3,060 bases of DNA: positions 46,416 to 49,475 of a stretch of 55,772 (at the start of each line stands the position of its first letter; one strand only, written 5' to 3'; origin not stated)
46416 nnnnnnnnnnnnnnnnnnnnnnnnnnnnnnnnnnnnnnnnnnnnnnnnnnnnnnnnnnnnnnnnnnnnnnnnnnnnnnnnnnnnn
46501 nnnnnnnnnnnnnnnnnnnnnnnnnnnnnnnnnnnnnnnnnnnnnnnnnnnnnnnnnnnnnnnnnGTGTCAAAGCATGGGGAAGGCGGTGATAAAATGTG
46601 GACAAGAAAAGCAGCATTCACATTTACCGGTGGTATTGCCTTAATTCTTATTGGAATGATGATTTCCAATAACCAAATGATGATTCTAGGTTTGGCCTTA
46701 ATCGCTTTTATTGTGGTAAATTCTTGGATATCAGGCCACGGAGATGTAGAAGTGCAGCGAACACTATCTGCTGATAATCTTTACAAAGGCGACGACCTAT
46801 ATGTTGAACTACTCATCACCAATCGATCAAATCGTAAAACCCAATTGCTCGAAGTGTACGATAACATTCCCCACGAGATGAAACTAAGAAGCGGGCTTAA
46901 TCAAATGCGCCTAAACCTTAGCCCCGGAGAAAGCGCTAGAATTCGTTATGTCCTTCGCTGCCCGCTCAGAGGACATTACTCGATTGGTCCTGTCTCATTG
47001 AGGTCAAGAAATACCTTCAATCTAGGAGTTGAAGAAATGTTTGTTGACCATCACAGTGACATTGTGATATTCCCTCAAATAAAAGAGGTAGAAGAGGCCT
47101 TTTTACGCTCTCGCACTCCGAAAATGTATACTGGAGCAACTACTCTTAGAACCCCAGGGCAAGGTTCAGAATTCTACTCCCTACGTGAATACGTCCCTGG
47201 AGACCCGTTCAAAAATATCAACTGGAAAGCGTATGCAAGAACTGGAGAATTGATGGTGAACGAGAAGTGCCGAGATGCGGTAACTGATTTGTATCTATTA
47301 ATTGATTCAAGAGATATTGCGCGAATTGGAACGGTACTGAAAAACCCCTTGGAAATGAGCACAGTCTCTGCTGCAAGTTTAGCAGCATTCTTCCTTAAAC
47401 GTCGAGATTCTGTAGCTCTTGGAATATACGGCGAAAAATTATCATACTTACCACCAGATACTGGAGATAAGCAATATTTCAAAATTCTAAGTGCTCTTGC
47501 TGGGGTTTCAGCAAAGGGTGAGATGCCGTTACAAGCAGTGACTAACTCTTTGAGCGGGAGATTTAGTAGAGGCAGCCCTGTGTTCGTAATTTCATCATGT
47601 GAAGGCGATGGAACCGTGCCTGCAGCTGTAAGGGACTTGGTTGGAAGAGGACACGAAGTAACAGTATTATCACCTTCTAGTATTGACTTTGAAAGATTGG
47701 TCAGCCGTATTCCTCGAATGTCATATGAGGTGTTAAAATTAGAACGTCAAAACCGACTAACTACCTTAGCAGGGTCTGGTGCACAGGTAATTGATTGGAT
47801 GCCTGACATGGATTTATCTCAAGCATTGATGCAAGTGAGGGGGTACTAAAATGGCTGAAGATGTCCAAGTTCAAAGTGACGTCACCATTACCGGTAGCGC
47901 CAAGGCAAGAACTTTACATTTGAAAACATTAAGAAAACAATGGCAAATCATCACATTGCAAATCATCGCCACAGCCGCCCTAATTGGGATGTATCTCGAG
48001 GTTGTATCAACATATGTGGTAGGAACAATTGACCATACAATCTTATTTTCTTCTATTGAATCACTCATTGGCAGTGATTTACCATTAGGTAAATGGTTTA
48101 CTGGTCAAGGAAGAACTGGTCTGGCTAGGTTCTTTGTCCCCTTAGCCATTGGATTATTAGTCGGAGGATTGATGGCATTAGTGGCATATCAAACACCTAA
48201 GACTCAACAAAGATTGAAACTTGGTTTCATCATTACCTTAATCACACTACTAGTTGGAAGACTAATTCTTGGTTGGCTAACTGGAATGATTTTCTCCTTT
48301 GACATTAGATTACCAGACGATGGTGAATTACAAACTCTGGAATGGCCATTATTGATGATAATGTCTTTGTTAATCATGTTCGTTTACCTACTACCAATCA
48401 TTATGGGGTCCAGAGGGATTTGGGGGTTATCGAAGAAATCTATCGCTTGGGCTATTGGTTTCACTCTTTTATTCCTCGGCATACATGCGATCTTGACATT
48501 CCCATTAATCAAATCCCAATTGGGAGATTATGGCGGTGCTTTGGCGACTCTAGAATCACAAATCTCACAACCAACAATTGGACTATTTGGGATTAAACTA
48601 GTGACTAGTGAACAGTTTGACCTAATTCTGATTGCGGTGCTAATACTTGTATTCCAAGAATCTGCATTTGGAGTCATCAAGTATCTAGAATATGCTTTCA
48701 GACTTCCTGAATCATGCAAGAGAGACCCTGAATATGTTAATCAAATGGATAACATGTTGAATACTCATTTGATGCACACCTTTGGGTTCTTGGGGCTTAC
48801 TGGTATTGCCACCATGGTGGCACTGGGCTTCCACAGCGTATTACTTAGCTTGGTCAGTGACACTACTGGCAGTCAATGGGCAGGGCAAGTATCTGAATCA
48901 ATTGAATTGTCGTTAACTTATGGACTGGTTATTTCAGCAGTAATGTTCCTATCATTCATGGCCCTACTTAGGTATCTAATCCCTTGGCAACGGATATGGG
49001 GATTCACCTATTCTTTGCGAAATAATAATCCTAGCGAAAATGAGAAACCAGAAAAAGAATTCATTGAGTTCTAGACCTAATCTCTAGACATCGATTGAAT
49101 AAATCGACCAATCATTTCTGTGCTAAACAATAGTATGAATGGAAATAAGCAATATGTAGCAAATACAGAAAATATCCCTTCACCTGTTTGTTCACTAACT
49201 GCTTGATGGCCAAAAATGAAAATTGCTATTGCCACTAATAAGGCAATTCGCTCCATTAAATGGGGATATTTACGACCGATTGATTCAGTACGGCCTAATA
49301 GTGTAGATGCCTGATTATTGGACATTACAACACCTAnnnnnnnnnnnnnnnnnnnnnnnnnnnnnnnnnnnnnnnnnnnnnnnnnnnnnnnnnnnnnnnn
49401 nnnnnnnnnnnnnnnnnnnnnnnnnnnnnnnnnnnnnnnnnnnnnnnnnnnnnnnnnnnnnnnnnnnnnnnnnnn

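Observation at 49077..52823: GTPase-less three-gene Roadblock module: Roadblock/LC7, a 1047-aa PATAN-Roadblock-PATAN-coiled-coil protein, and a 2-TM protein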

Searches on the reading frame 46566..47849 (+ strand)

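Call 8: search_protein_families(library=pfam, proteins=[window:46566-47849:+], max_evalue=0.01)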
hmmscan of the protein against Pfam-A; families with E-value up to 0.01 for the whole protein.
window:46566-47849:+ (427 aa): 1 family
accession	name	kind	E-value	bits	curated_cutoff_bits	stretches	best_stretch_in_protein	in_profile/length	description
PF01882.25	DUF58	-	1.1e-17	64.4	23.4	1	206-365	2-163/216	Protein of unknown function DUF58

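Call 80: search_protein_families(library=padloc, proteins=[window:46566-47849:+], max_evalue=0.01)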
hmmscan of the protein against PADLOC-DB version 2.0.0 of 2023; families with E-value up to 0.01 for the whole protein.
window:46566-47849:+ (427 aa): 0 families

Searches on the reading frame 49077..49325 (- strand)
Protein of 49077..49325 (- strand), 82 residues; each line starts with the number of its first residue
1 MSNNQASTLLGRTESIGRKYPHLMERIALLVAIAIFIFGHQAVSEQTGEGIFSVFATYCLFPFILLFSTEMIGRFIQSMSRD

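Call 5: search_protein_families(library=pfam, proteins=[window:49077-49325:-], max_evalue=10)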
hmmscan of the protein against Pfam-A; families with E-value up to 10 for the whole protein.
window:49077-49325:- (82 aa): 1 family
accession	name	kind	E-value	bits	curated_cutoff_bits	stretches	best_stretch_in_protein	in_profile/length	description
PF09788.14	Tmemb_55A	-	0.15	11.6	30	1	13-75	178-239/248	Transmembrane protein 55A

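Call 6: search_protein_families(library=ncbifam, proteins=[window:49077-49325:-], max_evalue=10)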
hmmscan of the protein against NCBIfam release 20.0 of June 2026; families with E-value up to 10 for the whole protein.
window:49077-49325:- (82 aa): 1 family
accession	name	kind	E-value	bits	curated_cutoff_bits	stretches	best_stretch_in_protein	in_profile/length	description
NF004763.0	PRK06099.1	equivalog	0.018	15.5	126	1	26-70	20-64/127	F0F1 ATP synthase subunit I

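Call 80: search_protein_families(library=padloc, proteins=[window:49077-49325:-], max_evalue=0.01)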
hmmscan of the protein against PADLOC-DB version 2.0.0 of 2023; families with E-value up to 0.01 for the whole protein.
window:49077-49325:- (82 aa): 0 families
